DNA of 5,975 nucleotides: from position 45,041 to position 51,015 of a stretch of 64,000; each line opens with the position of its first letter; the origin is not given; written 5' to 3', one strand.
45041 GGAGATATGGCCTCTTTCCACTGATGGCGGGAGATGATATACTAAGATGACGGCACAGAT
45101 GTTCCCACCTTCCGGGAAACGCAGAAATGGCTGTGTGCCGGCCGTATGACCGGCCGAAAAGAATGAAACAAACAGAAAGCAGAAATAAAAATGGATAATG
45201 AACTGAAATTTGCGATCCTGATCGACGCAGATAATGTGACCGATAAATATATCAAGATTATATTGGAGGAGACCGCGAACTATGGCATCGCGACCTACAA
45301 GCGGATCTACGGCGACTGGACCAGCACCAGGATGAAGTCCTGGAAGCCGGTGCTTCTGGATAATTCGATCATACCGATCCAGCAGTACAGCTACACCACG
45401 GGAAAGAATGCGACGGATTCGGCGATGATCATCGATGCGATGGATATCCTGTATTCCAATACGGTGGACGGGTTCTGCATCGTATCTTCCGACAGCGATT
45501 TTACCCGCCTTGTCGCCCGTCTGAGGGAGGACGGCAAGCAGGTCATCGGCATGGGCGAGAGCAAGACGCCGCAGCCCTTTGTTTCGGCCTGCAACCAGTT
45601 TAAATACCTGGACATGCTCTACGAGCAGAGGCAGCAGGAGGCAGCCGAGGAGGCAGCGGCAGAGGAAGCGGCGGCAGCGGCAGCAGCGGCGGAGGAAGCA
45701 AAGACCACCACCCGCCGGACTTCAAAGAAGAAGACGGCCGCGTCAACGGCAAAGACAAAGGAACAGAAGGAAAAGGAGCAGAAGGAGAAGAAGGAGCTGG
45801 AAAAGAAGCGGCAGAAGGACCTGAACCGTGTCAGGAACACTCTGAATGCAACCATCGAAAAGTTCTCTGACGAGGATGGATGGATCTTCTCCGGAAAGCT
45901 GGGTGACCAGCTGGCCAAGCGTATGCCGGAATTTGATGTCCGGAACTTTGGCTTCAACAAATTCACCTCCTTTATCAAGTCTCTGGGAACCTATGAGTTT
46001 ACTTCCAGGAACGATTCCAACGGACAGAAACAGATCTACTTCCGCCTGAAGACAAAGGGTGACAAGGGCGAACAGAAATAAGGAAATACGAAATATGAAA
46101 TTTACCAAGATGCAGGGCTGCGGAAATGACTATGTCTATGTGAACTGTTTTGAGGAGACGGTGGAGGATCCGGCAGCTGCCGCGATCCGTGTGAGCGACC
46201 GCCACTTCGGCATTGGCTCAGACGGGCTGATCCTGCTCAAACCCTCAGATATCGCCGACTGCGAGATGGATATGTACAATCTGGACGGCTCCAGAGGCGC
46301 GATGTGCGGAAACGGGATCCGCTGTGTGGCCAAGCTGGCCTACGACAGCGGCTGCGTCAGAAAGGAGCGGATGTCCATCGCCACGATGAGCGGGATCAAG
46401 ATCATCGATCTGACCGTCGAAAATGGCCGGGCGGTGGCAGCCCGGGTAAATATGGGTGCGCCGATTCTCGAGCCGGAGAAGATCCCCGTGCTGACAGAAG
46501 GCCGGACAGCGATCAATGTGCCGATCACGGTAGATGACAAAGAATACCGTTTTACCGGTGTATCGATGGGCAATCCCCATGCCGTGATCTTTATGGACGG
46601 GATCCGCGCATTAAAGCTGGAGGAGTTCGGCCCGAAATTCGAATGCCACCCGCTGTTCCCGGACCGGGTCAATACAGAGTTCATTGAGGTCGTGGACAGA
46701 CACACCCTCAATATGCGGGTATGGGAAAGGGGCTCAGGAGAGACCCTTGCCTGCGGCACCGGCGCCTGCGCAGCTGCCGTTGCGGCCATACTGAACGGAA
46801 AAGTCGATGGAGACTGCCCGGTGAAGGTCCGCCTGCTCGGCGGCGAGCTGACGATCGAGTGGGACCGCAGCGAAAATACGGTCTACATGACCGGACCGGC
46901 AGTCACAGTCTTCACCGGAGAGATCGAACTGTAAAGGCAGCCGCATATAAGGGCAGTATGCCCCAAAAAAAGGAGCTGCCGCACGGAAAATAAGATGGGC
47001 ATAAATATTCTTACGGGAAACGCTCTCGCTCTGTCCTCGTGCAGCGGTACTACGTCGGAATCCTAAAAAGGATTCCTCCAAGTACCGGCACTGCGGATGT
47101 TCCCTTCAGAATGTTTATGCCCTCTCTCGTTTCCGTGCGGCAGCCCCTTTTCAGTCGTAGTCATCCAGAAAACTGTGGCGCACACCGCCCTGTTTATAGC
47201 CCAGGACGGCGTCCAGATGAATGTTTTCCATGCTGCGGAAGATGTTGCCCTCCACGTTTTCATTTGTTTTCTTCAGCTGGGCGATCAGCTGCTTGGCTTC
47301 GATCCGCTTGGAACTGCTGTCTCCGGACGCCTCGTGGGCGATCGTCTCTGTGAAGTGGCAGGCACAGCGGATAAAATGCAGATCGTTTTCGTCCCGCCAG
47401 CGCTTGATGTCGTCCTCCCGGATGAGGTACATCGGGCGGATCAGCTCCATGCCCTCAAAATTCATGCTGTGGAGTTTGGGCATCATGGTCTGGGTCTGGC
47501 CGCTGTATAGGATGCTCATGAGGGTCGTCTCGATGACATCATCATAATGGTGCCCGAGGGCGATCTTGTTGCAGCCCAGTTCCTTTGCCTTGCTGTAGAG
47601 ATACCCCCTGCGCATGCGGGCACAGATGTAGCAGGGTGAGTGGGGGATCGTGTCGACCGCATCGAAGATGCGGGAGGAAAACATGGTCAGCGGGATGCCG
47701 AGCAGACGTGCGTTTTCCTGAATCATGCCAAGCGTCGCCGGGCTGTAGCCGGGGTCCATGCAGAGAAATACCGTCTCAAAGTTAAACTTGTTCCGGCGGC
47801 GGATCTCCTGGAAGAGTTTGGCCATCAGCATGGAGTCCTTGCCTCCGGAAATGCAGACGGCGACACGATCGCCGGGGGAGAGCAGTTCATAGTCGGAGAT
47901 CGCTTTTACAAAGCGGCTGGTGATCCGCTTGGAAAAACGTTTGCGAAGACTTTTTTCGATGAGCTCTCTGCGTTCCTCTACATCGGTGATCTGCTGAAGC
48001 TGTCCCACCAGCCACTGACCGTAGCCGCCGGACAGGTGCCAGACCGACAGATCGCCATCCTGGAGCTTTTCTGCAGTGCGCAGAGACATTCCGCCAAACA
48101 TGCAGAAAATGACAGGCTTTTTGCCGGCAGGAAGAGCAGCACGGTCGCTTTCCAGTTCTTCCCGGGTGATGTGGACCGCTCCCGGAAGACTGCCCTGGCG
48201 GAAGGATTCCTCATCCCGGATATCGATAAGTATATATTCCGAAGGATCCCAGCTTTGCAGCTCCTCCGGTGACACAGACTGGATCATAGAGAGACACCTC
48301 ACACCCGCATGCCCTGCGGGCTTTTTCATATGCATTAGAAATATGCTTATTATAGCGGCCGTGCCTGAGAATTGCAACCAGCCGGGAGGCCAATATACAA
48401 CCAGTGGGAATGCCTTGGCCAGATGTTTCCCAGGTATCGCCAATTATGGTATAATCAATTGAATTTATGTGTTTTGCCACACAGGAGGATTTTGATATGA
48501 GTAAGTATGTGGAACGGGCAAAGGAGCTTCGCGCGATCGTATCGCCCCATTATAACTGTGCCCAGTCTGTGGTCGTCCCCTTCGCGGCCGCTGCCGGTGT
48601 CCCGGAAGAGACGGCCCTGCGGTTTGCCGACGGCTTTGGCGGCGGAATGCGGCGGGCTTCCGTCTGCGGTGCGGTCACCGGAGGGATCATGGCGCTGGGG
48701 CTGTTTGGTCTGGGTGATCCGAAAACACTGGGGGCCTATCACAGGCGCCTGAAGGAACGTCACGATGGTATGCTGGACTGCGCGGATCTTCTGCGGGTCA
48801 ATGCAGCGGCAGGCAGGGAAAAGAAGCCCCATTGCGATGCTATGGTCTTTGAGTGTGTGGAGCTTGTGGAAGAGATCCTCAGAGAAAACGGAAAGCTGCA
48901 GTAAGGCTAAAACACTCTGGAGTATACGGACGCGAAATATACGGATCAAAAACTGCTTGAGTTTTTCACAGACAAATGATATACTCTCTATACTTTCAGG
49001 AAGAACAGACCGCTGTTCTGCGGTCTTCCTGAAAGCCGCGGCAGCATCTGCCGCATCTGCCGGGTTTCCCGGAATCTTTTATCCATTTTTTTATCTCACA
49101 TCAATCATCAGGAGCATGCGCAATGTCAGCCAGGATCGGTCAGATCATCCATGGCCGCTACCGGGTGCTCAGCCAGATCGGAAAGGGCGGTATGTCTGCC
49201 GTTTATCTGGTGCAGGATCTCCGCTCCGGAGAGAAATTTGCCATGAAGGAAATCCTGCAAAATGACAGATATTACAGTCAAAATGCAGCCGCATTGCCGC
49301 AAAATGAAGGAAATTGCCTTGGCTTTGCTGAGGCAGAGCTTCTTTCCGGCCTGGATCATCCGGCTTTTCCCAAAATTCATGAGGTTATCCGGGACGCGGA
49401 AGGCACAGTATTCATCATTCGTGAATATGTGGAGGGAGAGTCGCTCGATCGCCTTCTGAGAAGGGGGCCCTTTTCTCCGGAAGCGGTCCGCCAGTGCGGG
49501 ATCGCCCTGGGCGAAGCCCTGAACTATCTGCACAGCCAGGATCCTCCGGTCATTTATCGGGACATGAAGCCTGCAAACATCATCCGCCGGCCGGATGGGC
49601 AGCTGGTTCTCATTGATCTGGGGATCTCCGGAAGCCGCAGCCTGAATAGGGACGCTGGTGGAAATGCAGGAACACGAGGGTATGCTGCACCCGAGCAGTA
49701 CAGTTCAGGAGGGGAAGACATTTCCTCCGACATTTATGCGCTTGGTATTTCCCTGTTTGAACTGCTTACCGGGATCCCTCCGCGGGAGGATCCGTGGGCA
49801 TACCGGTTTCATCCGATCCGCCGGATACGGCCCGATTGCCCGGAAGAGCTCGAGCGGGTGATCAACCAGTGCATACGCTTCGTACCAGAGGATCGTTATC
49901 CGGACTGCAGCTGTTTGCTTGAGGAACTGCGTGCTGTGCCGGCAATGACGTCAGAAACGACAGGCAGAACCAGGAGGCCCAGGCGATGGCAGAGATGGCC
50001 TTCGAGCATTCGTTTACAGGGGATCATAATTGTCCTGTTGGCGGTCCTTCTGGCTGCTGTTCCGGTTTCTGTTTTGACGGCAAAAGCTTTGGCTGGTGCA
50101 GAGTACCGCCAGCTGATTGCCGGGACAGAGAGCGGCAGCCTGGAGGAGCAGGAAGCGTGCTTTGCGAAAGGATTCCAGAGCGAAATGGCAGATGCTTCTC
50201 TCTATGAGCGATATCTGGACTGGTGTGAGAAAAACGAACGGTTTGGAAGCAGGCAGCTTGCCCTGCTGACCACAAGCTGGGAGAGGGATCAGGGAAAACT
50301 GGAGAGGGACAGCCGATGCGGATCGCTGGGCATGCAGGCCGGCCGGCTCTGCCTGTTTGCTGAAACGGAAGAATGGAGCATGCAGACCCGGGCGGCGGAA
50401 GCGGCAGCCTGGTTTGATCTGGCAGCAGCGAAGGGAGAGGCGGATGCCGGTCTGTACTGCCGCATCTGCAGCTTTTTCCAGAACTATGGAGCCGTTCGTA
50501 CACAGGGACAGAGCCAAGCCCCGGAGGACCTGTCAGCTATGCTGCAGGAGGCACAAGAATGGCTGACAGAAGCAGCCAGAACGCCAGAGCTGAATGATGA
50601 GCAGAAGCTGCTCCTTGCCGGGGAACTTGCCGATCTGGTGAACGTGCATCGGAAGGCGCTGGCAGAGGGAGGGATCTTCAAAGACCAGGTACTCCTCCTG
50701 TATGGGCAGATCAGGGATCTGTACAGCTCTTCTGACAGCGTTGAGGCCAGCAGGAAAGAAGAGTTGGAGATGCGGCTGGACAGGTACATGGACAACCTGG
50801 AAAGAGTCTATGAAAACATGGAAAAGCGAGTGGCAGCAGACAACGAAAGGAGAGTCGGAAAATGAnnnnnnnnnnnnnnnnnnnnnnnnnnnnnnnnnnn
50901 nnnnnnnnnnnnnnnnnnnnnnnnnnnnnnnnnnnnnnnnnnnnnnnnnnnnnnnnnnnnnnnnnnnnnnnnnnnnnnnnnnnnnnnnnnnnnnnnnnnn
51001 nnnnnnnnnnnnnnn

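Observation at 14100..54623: R1: a ~90-nt nested-hairpin repeat (3 full copies and a fragment) with covariation at three stem levels, at convergent gene ends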

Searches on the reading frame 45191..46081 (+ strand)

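Call 85: search_protein_families(library=pfam, proteins=[window:45191-46081:+], max_evalue=0.00001)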
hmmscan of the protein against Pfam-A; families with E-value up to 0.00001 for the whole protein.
window:45191-46081:+ (296 aa): 2 families
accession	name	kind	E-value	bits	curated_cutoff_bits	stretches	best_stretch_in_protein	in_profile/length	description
PF01936.24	NYN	-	1.1e-36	127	24.2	1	6-140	1-144/145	NYN domain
PF12872.13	OST-HTH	-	1.3e-12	47.8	23.8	1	220-275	15-66/71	OST-HTH/LOTUS domain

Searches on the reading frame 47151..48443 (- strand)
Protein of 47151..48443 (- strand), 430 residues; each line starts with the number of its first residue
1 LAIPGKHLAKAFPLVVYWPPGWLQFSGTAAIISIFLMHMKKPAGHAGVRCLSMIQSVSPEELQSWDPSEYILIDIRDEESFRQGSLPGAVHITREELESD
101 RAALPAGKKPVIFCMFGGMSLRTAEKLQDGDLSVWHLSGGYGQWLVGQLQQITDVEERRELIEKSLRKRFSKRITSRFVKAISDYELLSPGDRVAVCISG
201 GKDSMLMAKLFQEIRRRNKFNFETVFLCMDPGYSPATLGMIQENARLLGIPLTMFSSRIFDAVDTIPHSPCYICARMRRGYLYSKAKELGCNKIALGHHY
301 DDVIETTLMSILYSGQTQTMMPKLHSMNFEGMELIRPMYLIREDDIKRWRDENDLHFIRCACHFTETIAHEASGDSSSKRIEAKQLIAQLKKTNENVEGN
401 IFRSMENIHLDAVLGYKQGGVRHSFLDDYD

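Call 85: search_protein_families(library=pfam, proteins=[window:47151-48443:-], max_evalue=0.00001)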
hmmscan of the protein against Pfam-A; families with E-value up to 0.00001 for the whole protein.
window:47151-48443:- (430 aa): 2 families
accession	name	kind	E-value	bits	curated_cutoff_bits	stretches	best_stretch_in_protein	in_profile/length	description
PF01171.26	ATP_bind_3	-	3.9e-15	56.5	27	1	194-358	2-164/182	PP-loop family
PF00581.25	Rhodanese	-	1.4e-11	45.2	22.2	1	68-144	12-99/102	Rhodanese-like domain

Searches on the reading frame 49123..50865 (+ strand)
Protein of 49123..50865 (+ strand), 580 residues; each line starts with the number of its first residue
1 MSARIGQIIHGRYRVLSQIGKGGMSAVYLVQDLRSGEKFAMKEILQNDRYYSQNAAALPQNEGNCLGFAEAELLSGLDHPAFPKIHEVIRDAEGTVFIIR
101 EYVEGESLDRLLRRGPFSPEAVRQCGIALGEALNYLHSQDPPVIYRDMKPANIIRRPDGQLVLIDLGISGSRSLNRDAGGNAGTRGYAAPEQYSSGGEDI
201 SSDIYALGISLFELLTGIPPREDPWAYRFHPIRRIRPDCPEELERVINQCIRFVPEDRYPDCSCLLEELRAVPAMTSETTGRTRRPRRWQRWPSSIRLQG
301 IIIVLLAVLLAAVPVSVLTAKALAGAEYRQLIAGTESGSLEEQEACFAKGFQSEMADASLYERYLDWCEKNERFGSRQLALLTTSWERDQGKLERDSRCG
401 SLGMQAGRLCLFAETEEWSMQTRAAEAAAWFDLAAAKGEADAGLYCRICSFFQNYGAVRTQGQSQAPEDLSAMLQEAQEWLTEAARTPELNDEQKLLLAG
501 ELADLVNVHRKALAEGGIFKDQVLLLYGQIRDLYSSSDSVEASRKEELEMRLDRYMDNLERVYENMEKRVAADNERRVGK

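Call 85: search_protein_families(library=pfam, proteins=[window:49123-50865:+], max_evalue=0.00001)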
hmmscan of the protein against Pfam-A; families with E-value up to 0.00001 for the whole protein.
window:49123-50865:+ (580 aa): 2 families
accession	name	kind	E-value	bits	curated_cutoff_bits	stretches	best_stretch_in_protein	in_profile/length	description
PF00069.31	Pkinase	-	1e-35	123.8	31.7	1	13-259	1-252/263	Protein kinase domain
PF07714.23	PK_Tyr_Ser-Thr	-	6.8e-17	62.1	23.1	1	68-260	49-249/258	Protein tyrosine and serine/threonine kinase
